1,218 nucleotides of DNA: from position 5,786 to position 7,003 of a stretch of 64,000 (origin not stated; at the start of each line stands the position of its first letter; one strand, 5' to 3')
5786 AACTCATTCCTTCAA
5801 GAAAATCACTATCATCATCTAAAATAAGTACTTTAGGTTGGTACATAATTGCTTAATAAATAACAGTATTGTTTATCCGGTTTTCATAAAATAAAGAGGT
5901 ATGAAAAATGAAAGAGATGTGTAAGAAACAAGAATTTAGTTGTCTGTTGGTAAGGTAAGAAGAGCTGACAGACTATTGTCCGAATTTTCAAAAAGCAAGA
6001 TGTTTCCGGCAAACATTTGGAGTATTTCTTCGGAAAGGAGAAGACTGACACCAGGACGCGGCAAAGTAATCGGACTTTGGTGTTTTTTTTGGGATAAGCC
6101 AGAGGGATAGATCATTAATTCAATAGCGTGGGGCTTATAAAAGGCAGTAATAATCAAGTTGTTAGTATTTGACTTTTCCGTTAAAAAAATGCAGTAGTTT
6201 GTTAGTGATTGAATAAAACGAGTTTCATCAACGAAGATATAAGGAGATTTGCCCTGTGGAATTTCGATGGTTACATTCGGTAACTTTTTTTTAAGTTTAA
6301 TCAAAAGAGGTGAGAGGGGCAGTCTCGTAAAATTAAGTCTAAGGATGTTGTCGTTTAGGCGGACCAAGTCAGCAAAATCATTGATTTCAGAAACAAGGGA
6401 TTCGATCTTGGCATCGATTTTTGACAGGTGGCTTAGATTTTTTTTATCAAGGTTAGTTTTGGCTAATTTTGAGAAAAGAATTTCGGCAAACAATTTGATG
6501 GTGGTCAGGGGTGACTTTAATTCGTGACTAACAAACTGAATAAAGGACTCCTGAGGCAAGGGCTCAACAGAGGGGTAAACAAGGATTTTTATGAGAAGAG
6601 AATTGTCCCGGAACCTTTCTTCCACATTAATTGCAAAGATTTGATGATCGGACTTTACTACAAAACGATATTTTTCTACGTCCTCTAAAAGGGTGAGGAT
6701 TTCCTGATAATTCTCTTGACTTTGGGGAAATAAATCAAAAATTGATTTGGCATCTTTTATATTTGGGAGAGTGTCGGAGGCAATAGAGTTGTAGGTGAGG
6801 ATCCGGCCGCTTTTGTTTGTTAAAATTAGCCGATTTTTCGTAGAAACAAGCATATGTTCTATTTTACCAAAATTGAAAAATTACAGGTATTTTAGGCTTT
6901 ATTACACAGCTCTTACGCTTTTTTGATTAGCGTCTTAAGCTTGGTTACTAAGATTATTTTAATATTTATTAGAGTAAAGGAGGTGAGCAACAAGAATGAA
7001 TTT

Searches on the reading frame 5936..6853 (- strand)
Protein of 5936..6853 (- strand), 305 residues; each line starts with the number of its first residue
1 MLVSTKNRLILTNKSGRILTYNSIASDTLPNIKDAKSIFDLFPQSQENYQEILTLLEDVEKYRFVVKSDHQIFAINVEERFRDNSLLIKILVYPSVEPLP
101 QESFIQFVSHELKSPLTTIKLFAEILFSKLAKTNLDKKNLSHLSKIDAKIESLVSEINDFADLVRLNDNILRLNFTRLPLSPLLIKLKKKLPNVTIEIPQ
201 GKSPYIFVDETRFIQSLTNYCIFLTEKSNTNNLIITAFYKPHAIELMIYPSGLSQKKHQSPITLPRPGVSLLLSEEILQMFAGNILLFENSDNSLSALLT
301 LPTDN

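Call 50: search_protein_families(library=pfam, proteins=[window:5936-6853:-], max_evalue=0.001)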
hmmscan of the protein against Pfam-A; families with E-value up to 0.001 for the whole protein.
window:5936-6853:- (305 aa): 1 family
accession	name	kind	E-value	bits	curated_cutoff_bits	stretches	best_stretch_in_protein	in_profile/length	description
PF00512.31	HisKA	-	4.7e-10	39.8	26.9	1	102-167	3-64/66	His Kinase A (phospho-acceptor) domain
